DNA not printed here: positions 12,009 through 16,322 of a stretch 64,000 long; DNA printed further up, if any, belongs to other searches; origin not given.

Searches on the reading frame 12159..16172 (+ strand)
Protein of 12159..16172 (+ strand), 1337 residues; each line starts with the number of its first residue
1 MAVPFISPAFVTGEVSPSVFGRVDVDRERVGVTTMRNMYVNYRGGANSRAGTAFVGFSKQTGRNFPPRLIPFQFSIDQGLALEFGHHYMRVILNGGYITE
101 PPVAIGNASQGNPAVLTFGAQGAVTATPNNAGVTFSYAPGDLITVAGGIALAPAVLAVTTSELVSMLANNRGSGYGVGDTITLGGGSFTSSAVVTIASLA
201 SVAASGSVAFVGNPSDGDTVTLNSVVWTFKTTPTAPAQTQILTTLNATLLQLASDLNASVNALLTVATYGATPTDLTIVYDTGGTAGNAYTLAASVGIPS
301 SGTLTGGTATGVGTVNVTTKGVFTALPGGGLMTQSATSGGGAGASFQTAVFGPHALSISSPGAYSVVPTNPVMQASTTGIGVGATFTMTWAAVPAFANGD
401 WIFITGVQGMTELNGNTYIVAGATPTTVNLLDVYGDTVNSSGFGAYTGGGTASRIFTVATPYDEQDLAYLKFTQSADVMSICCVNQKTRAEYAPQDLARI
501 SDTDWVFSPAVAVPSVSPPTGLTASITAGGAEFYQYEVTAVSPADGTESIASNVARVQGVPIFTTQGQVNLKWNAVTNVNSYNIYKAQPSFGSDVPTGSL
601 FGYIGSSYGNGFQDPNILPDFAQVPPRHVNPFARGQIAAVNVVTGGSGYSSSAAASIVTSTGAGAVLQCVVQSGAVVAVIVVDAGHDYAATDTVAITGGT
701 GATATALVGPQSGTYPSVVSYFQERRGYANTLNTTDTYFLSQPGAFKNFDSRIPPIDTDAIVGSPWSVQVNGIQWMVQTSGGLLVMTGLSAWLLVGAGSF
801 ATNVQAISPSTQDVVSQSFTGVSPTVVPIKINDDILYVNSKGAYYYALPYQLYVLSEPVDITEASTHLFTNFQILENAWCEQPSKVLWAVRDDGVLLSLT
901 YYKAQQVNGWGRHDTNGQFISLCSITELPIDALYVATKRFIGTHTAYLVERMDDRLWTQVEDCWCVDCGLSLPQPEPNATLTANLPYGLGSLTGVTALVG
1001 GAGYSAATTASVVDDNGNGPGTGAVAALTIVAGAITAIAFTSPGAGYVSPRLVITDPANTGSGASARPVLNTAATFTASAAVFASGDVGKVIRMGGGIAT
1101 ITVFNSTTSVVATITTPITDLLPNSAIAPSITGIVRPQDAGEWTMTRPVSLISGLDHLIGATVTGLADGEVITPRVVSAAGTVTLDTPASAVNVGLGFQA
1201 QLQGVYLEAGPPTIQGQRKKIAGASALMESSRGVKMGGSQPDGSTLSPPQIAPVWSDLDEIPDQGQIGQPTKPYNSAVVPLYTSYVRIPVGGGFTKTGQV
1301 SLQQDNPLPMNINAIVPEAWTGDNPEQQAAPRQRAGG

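Call 76: search_protein_families(library=pfam, proteins=[window:12159-16172:+], max_evalue=0.00001)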
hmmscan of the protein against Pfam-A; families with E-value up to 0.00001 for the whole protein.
window:12159-16172:+ (1337 aa): 1 family
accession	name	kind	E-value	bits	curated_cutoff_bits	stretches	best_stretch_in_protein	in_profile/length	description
PF16190.11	E1_FCCH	-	1.2e-06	29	29.5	1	395-453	15-67/70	Ubiquitin-activating enzyme E1 FCCH domain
